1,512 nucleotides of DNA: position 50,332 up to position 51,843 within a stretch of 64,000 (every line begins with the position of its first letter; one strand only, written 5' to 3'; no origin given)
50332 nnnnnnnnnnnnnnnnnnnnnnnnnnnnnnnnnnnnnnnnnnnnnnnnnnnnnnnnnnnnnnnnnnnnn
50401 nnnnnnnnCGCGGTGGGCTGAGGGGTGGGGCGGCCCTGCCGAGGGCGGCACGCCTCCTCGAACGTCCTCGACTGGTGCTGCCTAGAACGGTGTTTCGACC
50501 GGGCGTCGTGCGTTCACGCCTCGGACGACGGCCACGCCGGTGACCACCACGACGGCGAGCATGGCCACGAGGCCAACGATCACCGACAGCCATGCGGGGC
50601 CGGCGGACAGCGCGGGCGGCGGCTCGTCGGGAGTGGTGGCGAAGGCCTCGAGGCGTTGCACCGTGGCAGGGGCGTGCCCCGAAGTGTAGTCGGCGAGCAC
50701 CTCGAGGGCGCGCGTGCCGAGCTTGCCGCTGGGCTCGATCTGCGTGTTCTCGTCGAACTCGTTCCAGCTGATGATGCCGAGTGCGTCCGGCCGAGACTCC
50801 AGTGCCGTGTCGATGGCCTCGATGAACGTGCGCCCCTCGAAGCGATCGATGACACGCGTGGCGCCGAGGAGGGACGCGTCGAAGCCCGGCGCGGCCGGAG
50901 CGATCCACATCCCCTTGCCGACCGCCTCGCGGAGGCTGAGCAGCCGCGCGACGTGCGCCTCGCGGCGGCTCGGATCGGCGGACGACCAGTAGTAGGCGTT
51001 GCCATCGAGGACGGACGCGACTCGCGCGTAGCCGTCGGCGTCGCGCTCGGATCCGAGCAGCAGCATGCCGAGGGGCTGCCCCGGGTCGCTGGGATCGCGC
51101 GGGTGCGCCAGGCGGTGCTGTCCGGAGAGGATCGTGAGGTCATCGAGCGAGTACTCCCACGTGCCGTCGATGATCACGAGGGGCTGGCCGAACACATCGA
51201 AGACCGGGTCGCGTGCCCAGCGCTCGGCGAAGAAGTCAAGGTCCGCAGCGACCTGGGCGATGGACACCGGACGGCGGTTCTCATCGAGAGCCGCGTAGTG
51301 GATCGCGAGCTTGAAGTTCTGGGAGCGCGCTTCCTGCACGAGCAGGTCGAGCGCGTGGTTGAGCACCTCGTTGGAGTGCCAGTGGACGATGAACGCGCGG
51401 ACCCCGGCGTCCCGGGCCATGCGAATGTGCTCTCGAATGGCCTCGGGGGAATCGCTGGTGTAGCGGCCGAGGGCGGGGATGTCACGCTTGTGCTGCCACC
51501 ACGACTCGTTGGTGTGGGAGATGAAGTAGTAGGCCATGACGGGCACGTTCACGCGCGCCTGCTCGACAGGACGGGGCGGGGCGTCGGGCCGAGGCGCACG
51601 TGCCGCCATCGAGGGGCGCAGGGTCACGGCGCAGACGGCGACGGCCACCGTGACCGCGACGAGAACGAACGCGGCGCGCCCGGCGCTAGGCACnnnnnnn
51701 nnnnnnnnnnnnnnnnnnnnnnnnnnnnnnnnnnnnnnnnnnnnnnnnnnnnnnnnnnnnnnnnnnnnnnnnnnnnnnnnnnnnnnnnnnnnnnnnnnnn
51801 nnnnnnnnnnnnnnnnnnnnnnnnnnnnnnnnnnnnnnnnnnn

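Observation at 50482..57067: Mannose glycoconjugate cluster: GH99-like hydrolase, PLC-like phosphoesterase, GT39-type transferase, GDP-mannose pyrophosphorylase and PGI/PMI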

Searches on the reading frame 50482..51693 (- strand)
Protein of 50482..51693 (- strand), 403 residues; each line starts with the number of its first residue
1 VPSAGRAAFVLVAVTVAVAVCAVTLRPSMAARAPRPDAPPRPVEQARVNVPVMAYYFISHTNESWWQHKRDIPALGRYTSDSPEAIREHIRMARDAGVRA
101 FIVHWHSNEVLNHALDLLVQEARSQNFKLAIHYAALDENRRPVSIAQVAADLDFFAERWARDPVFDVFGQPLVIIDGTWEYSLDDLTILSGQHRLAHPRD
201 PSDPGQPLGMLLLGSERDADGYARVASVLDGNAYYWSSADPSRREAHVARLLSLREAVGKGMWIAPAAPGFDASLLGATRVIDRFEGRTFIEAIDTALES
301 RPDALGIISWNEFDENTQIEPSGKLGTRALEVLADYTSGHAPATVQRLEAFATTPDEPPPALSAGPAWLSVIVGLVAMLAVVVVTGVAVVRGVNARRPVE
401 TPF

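Call 4: search_protein_families(library=pfam, proteins=[window:50482-51693:-], max_evalue=0.01)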
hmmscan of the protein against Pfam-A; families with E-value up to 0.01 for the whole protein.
window:50482-51693:- (403 aa): 3 families
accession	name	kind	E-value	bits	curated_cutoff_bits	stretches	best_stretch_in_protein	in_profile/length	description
PF16317.11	Glyco_hydro_99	-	1.5e-16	60.9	33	1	73-333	60-318/341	Glycosyl hydrolase family 99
PF14307.12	Glyco_tran_WbsX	-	3.3e-05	23.9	25.1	0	71-122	43-98/350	Glycosyltransferase WbsX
PF03659.20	Glyco_hydro_71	-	0.00017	21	34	1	81-321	13-240/375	Glycosyl hydrolase family 71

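Call 5: search_protein_families(library=ncbifam, proteins=[window:50482-51693:-], max_evalue=0.01)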
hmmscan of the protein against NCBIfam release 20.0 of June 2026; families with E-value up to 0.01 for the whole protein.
window:50482-51693:- (403 aa): 0 families

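Call 10: find_homologous_proteins(query=window:50482-51693:-, max_evalue=0.001)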
Query window:50482-51693:- (403 aa): 309 proteins with E <= 0.001 among 8000 candidates; the best 120 are listed.
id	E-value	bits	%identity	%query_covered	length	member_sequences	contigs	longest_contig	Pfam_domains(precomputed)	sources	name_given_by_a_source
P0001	3.7e-266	900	100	100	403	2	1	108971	PF14307.13,PF16317.12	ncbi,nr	ncbi:MAG: hypothetical protein IT299_07505 [Dehalococcoidia bacterium]|nr:hypothetical protein [Deha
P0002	2.5e-228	776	88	96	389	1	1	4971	PF03659.21,PF14307.13,PF16317.12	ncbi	-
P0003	2.1e-210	717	79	97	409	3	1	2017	PF03659.21,PF14307.13,PF16317.12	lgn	-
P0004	6.8e-203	692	75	100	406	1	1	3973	PF03659.21,PF14307.13,PF16317.12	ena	-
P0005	1.2e-199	681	75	100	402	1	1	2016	PF03659.21,PF14307.13,PF16317.12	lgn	-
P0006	4.9e-155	534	64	95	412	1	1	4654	PF14307.13,PF16317.12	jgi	jgi:hypothetical protein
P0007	6.7e-125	435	59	78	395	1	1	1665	PF03659.21,PF16317.12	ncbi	-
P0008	2.0e-124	434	55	97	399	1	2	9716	PF14307.13,PF16317.12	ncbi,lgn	-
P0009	3.5e-124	433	57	93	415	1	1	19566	PF03659.21,PF16317.12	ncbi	-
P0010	8.5e-123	428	57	84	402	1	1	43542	PF03659.21,PF14307.13,PF16317.12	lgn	-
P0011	3.6e-113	397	51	92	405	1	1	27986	PF16317.12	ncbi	ncbi:MAG: hypothetical protein U0360_09730 [Dehalococcoidia bacterium]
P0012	7.6e-92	326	48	84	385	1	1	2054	PF03659.21,PF16317.12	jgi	jgi:hypothetical protein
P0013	1.4e-84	302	44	83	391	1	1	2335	PF03659.21,PF14307.13,PF16317.12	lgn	-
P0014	1.6e-84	302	45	86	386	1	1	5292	PF03659.21,PF14307.13,PF16317.12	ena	-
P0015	1.8e-84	302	47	79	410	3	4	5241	PF16402.13,PF03659.21,PF14307.13,PF16317.12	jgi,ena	-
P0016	1.9e-84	302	49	73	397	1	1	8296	PF03659.21,PF14307.13,PF16317.12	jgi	jgi:hypothetical protein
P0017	2.6e-84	302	45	84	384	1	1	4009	PF03659.21,PF14307.13,PF16317.12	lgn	-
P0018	3.0e-84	301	46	85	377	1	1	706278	PF03659.21,PF14307.13,PF16317.12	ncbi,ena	-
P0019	1.8e-83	299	47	83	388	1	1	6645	PF03659.21,PF14307.13,PF16317.12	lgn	-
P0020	1.4e-82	296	46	80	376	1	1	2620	PF03659.21,PF14307.13,PF16317.12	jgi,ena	jgi:hypothetical protein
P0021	5.2e-82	294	46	79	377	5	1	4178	PF03659.21,PF14307.13,PF16317.12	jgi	jgi:hypothetical protein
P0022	9.6e-82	293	42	87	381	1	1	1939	PF03659.21,PF14307.13,PF16317.12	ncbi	-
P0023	7.9e-81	290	48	73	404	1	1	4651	PF16402.13,PF03659.21,PF14307.13,PF16317.12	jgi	jgi:hypothetical protein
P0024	2.5e-80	288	44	85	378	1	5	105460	PF16402.13,PF03659.21,PF14307.13,PF16317.12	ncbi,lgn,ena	-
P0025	2.6e-80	288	44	85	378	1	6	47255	PF16402.13,PF03659.21,PF14307.13,PF16317.12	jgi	-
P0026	2.8e-80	288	44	85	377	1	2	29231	PF16402.13,PF03659.21,PF14307.13,PF16317.12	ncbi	-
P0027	2.8e-80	288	47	74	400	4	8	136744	PF03659.21,PF14307.13,PF16317.12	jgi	jgi:hypothetical protein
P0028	3.2e-80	288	45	83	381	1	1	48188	PF03659.21,PF14307.13,PF16317.12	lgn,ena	-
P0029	4.6e-80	288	44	85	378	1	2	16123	PF16402.13,PF03659.21,PF14307.13,PF16317.12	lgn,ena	-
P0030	4.7e-80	288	44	85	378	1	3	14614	PF16402.13,PF03659.21,PF14307.13,PF16317.12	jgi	-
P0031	7.9e-80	287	42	93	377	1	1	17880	PF03659.21,PF14307.13,PF16317.12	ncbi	-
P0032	1.1e-79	286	44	80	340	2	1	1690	PF03659.21,PF14307.13,PF16317.12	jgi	jgi:hypothetical protein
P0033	1.2e-79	286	44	85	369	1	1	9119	PF03659.21,PF14307.13,PF16317.12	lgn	-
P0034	1.2e-79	286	48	74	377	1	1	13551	PF16402.13,PF03659.21,PF14307.13,PF16317.12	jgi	jgi:hypothetical protein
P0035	1.3e-79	286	44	84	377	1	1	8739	PF16402.13,PF03659.21,PF14307.13,PF16317.12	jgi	-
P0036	1.5e-79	286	43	84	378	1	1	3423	PF16402.13,PF03659.21,PF14307.13,PF16317.12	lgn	-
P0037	4.4e-79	284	47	77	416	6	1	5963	PF03659.21,PF14307.13,PF16317.12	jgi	jgi:hypothetical protein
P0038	5.4e-79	284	48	73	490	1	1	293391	PF03659.21,PF14307.13,PF16317.12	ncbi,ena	-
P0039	5.5e-79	284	41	93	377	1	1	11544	PF16402.13,PF03659.21,PF14307.13,PF16317.12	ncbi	-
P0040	5.6e-79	284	47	74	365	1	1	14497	PF03659.21,PF14307.13,PF16317.12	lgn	-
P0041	7.3e-79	284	40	96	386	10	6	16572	PF03659.21,PF16317.12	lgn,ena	-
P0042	9.8e-79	283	42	94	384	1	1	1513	PF03659.21,PF14307.13,PF16317.12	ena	-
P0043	1.0e-78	283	40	96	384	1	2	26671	PF03659.21,PF14307.13,PF16317.12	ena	-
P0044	1.4e-78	283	41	96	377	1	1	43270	PF16402.13,PF03659.21,PF14307.13,PF16317.12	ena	-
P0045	1.8e-78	282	43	84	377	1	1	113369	PF16402.13,PF03659.21,PF14307.13,PF16317.12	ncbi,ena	-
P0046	1.9e-78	282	45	75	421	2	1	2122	PF03659.21,PF16317.12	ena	-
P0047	2.0e-78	282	44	85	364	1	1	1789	PF16402.13,PF03659.21,PF14307.13,PF16317.12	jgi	jgi:hypothetical protein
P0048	3.2e-78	282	43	85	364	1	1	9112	PF03659.21,PF14307.13,PF16317.12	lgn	-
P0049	5.1e-78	281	49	71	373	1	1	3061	PF03659.21,PF14307.13,PF16317.12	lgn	-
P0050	7.0e-78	280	43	84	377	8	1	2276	PF16402.13,PF03659.21,PF14307.13,PF16317.12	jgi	jgi:hypothetical protein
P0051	8.6e-78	280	43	85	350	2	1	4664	PF03659.21,PF14307.13,PF16317.12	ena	-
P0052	1.2e-77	280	48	73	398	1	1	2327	PF03659.21,PF14307.13,PF16317.12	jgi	jgi:hypothetical protein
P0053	1.3e-77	280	43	87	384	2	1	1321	PF03659.21,PF14307.13,PF16317.12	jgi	jgi:hypothetical protein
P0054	1.3e-77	280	41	95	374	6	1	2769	PF03659.21,PF14307.13,PF16317.12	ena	-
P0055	1.5e-77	279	44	75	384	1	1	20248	PF03659.21,PF14307.13,PF16317.12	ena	-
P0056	1.9e-77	279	40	90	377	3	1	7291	PF16402.13,PF03659.21,PF14307.13,PF16317.12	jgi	jgi:hypothetical protein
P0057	2.5e-77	279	46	74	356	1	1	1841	PF16402.13,PF03659.21,PF14307.13,PF16317.12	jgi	jgi:hypothetical protein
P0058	2.5e-77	279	40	95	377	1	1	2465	PF16402.13,PF03659.21,PF14307.13,PF16317.12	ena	-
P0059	2.6e-77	279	45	79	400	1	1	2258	PF03659.21,PF14307.13,PF16317.12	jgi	jgi:hypothetical protein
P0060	4.0e-77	278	42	87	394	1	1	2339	PF03659.21,PF14307.13,PF16317.12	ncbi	-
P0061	4.5e-77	278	44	82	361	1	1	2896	PF03659.21,PF14307.13,PF16317.12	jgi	jgi:hypothetical protein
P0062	4.6e-77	278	43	85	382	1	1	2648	PF03659.21,PF14307.13,PF16317.12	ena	-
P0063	4.9e-77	278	45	73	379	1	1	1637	PF16402.13,PF03659.21,PF14307.13,PF16317.12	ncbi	-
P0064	5.2e-77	278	43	87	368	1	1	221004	PF03659.21,PF14307.13,PF16317.12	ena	-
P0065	6.1e-77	277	43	84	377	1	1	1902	PF16402.13,PF03659.21,PF14307.13,PF16317.12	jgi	jgi:hypothetical protein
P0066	6.3e-77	277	47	71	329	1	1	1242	PF16402.13,PF03659.21,PF14307.13,PF16317.12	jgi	jgi:hypothetical protein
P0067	6.5e-77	277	46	75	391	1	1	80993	PF03659.21,PF14307.13,PF16317.12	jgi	jgi:hypothetical protein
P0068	9.4e-77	277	41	93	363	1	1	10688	PF16402.13,PF03659.21,PF14307.13,PF16317.12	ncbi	-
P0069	9.6e-77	277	41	87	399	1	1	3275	PF03659.21,PF14307.13,PF16317.12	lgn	-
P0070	1.0e-76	277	44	79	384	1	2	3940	PF03659.21,PF14307.13,PF16317.12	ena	-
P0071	1.0e-76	277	47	73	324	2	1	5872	PF03659.21,PF14307.13,PF16317.12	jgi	jgi:hypothetical protein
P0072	1.1e-76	276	42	91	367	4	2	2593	PF16402.13,PF03659.21,PF14307.13,PF16317.12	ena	-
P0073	1.1e-76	276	43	83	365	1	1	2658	PF03659.21,PF14307.13,PF16317.12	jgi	jgi:hypothetical protein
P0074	1.3e-76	276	42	85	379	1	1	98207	PF16402.13,PF03659.21,PF14307.13,PF16317.12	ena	-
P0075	1.4e-76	276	41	84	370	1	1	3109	PF03659.21,PF16317.12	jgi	jgi:hypothetical protein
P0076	2.6e-76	275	41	87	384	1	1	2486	PF03659.21,PF14307.13,PF16317.12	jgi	jgi:hypothetical protein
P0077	3.0e-76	275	45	73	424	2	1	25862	PF03659.21,PF16317.12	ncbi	-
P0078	3.1e-76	275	41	93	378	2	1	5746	PF03659.21,PF14307.13,PF16317.12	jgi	jgi:Glycosyl hydrolase family 99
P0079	3.2e-76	275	44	74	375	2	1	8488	PF16402.13,PF03659.21,PF14307.13,PF16317.12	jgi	-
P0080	4.6e-76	274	46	76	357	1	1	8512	PF03659.21,PF14307.13,PF16317.12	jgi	jgi:hypothetical protein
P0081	5.2e-76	274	41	89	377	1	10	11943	PF16402.13,PF03659.21,PF14307.13,PF16317.12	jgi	jgi:hypothetical protein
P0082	5.3e-76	274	43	85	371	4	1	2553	PF03659.21,PF14307.13,PF16317.12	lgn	-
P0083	5.5e-76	274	45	82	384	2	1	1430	PF03659.21,PF14307.13,PF16317.12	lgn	-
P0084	6.8e-76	274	43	80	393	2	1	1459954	PF03659.21,PF14307.13,PF16317.12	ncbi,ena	-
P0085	6.8e-76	274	44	73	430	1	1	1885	PF03659.21,PF14307.13,PF16317.12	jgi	jgi:hypothetical protein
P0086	6.9e-76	274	45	76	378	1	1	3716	PF03659.21,PF14307.13,PF16317.12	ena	-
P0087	8.8e-76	273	44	76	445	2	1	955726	PF03659.21,PF16317.12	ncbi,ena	-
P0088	9.3e-76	273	40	93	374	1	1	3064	PF03659.21,PF14307.13,PF16317.12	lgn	-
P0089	1.0e-75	273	43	85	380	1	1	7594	PF03659.21,PF14307.13,PF16317.12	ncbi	-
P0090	1.5e-75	273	43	84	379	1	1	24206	PF03659.21,PF14307.13,PF16317.12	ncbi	-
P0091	2.0e-75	272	45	78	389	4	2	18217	PF03659.21,PF14307.13,PF16317.12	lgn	-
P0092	2.0e-75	272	38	96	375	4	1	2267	PF03659.21,PF14307.13,PF16317.12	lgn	-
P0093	2.2e-75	272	40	98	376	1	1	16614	PF16402.13,PF03659.21,PF14307.13,PF16317.12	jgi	jgi:hypothetical protein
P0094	2.2e-75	272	42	81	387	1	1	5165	PF03659.21,PF14307.13,PF16317.12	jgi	jgi:hypothetical protein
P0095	2.4e-75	272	47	73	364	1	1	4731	PF03659.21,PF14307.13,PF16317.12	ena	-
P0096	2.9e-75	272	42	83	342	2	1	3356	PF03659.21,PF14307.13,PF16317.12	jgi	jgi:hypothetical protein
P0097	3.2e-75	272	42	86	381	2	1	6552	PF03659.21,PF14307.13,PF16317.12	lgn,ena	-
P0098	3.7e-75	271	45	75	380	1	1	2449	PF03659.21,PF16317.12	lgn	-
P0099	4.1e-75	271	43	85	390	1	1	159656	PF03659.21,PF14307.13,PF16317.12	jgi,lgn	jgi:hypothetical protein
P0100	4.1e-75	271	42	85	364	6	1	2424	PF03659.21,PF14307.13,PF16317.12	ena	-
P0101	6.2e-75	271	42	88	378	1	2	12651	PF03659.21,PF14307.13,PF16317.12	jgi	jgi:hypothetical protein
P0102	6.6e-75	271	39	97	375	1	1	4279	PF03659.21,PF14307.13,PF16317.12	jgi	jgi:hypothetical protein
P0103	7.1e-75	271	44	74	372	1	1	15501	PF03659.21,PF14307.13,PF16317.12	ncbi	-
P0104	8.0e-75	270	48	70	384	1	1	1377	PF03659.21,PF14307.13,PF16317.12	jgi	jgi:hypothetical protein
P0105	1.2e-74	270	42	89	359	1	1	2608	PF03659.21,PF14307.13,PF16317.12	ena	-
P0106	1.6e-74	269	40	90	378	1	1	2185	PF03659.21,PF14307.13,PF16317.12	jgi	-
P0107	1.8e-74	269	42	81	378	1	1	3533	PF03659.21,PF14307.13,PF16317.12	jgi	jgi:hypothetical protein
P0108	1.8e-74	269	42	83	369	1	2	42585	PF03659.21,PF14307.13,PF16317.12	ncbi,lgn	-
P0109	2.3e-74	269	44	73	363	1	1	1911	PF03659.21,PF14307.13,PF16317.12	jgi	jgi:hypothetical protein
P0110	2.4e-74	269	41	87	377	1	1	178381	PF03659.21,PF14307.13,PF16317.12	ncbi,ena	-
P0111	2.4e-74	269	42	85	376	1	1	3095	PF03659.21,PF14307.13,PF16317.12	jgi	jgi:hypothetical protein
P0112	2.5e-74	269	46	73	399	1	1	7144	PF03659.21,PF14307.13,PF16317.12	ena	-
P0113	2.5e-74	269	40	93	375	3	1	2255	PF03659.21,PF14307.13,PF16317.12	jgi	jgi:Glycosyl hydrolase family 71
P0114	2.6e-74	269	43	80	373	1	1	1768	PF03659.21,PF14307.13,PF16317.12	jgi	jgi:hypothetical protein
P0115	2.9e-74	268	39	97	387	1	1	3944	PF03659.21,PF14307.13,PF16317.12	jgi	jgi:hypothetical protein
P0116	3.0e-74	268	44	78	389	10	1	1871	PF03659.21,PF14307.13,PF16317.12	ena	-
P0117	3.2e-74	268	44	73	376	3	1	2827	PF03659.21,PF14307.13,PF16317.12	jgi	-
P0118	3.2e-74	268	44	81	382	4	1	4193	PF03659.21,PF14307.13,PF16317.12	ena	-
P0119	3.5e-74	268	40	85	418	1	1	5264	PF03659.21,PF14307.13,PF16317.12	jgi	jgi:hypothetical protein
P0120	3.6e-74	268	43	82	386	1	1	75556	PF03659.21,PF14307.13,PF16317.12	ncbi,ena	-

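Call 11: find_encoding_contigs(protein=P0001, flank=10000, max_places=3)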
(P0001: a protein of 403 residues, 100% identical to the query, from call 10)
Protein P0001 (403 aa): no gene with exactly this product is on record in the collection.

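Call 12: find_encoding_contigs(protein=P0011, flank=8000, max_places=3)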
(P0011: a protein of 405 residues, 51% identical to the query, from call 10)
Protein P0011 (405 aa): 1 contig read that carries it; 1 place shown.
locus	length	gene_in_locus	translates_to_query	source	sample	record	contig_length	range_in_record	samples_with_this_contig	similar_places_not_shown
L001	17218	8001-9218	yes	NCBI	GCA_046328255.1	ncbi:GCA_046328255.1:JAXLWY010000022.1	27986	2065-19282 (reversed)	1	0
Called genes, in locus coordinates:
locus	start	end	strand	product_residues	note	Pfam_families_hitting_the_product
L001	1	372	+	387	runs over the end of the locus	PF00535:Glycos_transf_2, PF13641:Glyco_tranf_2_3, PF13632:Glyco_trans_2_3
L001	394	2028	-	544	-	PF01943:Polysacc_synt, PF13440:Polysacc_synt_3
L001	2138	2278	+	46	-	-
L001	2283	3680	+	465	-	PF04932:Wzy_C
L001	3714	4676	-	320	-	PF00483:NTP_transferase, PF12804:NTP_transf_3, PF25084:LbH_EIF2B, PF24894:Hexapep_GlmU, PF00132:Hexapep (faint), PF25087:GMPPB_C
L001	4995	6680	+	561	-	PF02366:PMT (weak), PF13231:PMT_2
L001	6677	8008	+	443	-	PF04185:Phosphoesterase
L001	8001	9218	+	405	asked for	PF16317:Glyco_hydro_99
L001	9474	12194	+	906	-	PF05228:CHASE4, PF00672:HAMP (weak), PF00990:GGDEF, PF00563:EAL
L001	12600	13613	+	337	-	PF03734:YkuD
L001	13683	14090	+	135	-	PF11255:DUF3054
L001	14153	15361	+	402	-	PF02515:CoA_transf_3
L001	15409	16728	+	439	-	PF02515:CoA_transf_3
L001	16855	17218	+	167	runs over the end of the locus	PF02082:Rrf2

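Call 13: find_encoding_contigs(protein=P0018, flank=8000, max_places=3)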
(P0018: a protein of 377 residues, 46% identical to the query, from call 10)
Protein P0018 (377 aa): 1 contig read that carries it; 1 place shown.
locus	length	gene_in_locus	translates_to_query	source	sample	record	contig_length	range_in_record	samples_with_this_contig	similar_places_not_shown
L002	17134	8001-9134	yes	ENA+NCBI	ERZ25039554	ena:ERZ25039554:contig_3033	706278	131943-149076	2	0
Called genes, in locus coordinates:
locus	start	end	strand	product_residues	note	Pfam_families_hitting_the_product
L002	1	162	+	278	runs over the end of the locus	-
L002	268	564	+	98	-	-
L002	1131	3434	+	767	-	PF13641:Glyco_tranf_2_3 (weak), PF00535:Glycos_transf_2, PF04138:GtrA_DPMS_TM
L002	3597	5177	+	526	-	PF02366:PMT, PF13231:PMT_2, PF03901:Glyco_transf_22 (weak)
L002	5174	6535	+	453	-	PF04185:Phosphoesterase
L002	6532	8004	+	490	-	PF13620:CarboxypepD_reg (faint), PF16640:Big_3_5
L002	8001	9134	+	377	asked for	PF16317:Glyco_hydro_99, PF03659:Glyco_hydro_71, PF14307:Glyco_tran_WbsX (weak)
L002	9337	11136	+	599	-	PF01855:POR_N, PF02775:TPP_enzyme_C, PF14697:Fer4_21 (faint), PF13187:Fer4_9 (weak), PF00037:Fer4 (weak)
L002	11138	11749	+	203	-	PF01558:POR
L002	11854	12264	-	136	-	PF13366:PDDEXK_3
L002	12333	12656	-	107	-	PF00893:Multi_Drug_Res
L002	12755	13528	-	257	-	PF02900:LigB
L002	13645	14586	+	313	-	PF00781:DAGK_cat, PF19279:YegS_C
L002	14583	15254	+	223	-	PF01553:Acyltransferase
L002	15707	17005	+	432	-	PF02056:Glyco_hydro_4, PF11975:Glyco_hydro_4C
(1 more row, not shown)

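Call 14: find_encoding_contigs(protein=P0084, flank=8000, max_places=2)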
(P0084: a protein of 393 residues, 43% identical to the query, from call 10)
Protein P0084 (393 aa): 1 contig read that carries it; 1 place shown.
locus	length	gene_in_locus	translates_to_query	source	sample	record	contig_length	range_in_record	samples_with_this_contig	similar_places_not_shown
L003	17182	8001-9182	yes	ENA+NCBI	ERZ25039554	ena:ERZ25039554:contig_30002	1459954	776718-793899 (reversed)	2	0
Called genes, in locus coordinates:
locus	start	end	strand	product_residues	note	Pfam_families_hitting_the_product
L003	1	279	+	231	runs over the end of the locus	PF00072:Response_reg, PF00196:GerE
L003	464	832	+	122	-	-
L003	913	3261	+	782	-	PF13641:Glyco_tranf_2_3, PF00535:Glycos_transf_2, PF04138:GtrA_DPMS_TM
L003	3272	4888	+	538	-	PF02366:PMT, PF13231:PMT_2, PF03901:Glyco_transf_22 (weak)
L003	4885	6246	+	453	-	PF04185:Phosphoesterase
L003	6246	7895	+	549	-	PF02369:Big_1 (faint), PF09134:Invasin_D3 (faint), PF16640:Big_3_5 (weak), PF13620:CarboxypepD_reg (faint)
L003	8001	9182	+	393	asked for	PF16317:Glyco_hydro_99, PF03659:Glyco_hydro_71, PF14307:Glyco_tran_WbsX (weak)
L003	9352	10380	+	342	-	PF00149:Metallophos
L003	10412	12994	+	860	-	PF00149:Metallophos (weak), PF24517:CBM96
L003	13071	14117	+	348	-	PF04185:Phosphoesterase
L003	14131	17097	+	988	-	PF04185:Phosphoesterase, PF17957:Big_7, PF00149:Metallophos, PF24517:CBM96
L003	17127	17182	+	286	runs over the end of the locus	PF04185:Phosphoesterase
